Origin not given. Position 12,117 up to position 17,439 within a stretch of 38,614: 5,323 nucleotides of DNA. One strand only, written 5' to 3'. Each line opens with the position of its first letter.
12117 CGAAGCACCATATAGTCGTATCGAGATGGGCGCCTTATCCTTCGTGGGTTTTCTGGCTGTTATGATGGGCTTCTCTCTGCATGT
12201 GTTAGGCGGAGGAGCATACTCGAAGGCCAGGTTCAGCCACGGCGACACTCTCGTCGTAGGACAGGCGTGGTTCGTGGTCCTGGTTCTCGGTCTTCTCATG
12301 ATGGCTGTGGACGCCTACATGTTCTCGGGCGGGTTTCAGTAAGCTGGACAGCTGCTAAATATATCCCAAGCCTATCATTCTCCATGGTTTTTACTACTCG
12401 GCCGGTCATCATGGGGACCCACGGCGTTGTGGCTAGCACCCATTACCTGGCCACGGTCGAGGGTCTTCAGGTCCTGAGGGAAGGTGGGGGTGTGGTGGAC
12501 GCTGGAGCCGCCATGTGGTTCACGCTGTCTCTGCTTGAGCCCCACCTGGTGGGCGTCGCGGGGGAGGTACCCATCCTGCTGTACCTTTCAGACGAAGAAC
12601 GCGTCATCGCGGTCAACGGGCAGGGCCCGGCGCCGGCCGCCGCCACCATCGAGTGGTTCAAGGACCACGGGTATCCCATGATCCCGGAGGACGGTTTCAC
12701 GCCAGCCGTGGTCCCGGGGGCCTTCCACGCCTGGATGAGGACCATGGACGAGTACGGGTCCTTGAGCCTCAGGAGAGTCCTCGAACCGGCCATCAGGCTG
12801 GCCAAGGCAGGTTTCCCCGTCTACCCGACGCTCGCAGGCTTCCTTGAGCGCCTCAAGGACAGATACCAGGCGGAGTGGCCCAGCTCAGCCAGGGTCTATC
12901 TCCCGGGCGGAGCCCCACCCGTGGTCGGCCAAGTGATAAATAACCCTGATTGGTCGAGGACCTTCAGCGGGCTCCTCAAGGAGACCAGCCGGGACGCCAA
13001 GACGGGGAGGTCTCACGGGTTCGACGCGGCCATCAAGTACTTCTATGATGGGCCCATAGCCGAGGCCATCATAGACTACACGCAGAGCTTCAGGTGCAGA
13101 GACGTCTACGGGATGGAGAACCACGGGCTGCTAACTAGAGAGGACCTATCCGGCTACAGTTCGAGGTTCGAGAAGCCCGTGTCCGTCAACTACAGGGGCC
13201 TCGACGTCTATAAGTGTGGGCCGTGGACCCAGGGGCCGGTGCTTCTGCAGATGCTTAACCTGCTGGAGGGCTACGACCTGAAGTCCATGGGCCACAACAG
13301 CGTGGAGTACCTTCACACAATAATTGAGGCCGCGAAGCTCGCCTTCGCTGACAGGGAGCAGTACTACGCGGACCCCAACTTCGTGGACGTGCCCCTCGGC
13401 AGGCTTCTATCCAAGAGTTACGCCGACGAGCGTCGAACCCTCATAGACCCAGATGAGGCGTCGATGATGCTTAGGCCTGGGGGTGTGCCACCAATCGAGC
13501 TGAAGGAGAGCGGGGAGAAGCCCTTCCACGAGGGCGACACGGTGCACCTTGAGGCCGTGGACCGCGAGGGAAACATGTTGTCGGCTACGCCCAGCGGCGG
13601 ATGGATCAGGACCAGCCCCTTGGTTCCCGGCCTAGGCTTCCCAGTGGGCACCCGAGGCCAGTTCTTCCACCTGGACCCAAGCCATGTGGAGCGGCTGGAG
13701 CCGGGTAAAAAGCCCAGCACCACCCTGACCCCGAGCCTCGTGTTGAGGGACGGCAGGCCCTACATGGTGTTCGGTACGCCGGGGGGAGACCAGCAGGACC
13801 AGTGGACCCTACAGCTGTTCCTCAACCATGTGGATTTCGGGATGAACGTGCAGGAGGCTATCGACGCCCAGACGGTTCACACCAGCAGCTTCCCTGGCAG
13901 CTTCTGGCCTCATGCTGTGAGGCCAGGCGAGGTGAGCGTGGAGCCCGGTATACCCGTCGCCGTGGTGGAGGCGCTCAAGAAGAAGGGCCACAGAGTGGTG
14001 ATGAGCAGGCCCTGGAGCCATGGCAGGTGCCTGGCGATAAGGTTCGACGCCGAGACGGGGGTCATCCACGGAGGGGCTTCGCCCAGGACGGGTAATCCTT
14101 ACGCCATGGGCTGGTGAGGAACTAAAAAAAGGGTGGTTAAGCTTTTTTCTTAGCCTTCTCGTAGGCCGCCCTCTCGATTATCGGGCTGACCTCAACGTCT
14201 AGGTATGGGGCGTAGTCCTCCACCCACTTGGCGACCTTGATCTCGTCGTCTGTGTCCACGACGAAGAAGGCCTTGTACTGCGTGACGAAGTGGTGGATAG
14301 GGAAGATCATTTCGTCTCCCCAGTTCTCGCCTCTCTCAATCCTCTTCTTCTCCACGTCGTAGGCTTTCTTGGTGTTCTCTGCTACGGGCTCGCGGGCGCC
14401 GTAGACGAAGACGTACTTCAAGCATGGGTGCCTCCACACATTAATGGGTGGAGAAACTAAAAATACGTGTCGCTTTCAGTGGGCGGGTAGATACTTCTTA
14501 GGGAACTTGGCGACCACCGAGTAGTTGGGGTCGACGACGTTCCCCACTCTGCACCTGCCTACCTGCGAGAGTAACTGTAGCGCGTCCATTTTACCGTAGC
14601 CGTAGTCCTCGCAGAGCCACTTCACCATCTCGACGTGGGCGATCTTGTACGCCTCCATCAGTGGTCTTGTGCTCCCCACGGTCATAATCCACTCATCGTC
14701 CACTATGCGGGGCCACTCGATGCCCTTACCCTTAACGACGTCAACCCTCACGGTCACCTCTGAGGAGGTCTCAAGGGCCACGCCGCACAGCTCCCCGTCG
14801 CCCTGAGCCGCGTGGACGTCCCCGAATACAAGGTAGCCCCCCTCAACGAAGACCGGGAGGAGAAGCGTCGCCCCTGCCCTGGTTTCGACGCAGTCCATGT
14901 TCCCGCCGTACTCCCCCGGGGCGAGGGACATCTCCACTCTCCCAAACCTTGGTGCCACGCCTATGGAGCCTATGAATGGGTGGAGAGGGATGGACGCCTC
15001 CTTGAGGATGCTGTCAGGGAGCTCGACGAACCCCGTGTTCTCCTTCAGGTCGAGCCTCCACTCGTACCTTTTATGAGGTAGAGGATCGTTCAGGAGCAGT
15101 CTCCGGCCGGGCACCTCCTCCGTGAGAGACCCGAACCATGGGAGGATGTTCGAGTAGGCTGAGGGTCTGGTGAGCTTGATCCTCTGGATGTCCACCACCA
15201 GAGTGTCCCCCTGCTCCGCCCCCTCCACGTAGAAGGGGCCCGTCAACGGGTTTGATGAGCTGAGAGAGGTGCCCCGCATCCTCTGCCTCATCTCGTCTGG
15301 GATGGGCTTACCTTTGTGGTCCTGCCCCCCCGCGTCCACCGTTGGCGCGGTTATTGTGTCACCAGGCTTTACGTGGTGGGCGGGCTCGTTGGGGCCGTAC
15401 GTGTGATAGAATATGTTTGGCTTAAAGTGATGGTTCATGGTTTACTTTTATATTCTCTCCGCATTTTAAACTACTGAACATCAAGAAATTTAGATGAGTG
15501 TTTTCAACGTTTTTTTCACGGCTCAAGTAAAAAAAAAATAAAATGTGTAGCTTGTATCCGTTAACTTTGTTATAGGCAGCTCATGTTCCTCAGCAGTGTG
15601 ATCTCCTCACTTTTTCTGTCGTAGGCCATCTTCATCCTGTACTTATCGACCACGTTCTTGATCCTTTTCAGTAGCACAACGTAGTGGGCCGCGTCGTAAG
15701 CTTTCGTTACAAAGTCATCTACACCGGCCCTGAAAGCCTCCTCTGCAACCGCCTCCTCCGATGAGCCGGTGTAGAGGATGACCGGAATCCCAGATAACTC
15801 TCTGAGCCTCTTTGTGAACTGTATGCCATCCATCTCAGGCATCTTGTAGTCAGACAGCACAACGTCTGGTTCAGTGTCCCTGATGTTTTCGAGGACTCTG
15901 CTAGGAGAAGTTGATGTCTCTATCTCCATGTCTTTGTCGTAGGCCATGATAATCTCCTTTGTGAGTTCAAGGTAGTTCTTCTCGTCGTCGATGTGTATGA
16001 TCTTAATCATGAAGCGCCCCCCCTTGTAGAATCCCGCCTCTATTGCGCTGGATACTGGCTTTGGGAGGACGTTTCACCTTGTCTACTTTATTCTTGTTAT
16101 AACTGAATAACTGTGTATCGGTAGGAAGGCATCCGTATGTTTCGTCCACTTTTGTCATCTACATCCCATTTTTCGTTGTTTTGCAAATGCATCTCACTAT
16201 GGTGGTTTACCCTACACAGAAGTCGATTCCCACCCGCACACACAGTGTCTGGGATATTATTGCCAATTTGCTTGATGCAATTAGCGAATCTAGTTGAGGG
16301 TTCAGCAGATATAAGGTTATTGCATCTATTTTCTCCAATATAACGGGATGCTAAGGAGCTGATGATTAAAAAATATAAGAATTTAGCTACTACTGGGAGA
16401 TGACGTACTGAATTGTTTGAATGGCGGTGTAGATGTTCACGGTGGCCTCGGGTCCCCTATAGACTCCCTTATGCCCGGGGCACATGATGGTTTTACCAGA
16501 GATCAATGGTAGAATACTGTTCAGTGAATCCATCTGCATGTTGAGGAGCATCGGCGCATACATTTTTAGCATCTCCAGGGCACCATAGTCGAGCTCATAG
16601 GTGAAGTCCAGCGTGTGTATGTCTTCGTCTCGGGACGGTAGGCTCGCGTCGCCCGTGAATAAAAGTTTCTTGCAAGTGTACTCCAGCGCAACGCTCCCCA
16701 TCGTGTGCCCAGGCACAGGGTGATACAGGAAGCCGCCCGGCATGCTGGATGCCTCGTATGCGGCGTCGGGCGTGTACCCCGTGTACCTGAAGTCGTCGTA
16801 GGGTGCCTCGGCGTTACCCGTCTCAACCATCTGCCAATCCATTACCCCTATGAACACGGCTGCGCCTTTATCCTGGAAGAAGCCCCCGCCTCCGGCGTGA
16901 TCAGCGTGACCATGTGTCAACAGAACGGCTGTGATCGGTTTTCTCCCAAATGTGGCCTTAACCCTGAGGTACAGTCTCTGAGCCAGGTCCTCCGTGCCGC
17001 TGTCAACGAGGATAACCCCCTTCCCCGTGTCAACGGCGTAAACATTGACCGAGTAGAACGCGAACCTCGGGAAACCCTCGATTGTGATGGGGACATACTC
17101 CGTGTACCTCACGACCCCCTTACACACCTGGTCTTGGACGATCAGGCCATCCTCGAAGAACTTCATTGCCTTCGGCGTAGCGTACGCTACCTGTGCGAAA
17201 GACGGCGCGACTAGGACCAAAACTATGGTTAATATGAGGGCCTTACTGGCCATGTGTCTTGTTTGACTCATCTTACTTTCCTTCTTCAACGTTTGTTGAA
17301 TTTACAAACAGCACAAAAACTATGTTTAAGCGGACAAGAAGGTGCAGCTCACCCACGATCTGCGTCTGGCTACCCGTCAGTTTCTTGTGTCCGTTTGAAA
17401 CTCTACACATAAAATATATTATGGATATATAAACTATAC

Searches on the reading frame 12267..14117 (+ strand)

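Call 72: search_protein_families(library=pfam, proteins=[window:12267-14117:+], max_evalue=0.00001)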
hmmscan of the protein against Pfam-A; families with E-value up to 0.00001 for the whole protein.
window:12267-14117:+ (616 aa): 1 family
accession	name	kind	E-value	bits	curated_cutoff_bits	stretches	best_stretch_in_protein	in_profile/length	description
PF01019.26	G_glu_transpept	-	2e-122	410.1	27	1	68-608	2-510/512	Gamma-glutamyltranspeptidase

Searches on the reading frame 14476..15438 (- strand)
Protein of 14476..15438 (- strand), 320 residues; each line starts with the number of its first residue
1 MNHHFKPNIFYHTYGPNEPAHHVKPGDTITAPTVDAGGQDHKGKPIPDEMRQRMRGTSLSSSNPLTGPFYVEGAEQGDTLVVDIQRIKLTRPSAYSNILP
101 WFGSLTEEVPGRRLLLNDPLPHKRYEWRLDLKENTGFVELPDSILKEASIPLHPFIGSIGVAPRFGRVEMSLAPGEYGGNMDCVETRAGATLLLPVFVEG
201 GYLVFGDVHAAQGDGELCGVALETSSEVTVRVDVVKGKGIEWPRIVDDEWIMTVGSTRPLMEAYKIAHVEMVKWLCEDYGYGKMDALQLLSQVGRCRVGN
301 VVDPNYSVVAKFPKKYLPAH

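Call 72: search_protein_families(library=pfam, proteins=[window:14476-15438:-], max_evalue=0.00001)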
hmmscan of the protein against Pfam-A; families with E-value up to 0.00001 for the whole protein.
window:14476-15438:- (320 aa): 1 family
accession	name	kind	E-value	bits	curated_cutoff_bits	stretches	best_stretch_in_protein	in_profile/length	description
PF03069.20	FmdA_AmdA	-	3.3e-34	118.9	27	2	173-314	205-368/373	Acetamidase/Formamidase family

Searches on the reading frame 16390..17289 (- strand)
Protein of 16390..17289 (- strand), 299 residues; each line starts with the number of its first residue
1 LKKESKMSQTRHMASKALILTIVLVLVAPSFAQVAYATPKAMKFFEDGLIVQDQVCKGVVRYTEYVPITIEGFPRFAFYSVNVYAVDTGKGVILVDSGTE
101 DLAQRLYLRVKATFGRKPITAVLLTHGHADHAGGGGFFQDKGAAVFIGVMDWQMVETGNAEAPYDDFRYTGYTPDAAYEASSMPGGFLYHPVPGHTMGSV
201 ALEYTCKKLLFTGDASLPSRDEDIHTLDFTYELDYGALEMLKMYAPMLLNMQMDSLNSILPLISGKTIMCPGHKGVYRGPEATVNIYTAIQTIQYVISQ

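Call 73: search_protein_families(library=pfam, proteins=[window:16390-17289:-], max_evalue=0.001)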
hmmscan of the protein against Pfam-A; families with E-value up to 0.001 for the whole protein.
window:16390-17289:- (299 aa): 2 families
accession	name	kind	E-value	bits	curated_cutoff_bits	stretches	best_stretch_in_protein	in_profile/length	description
PF00753.33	Lactamase_B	-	1e-26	94.5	22.7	1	79-237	4-162/196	Metallo-beta-lactamase superfamily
PF12706.13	Lactamase_B_2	-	2.1e-05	24.6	27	1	93-134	3-46/200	Beta-lactamase superfamily domain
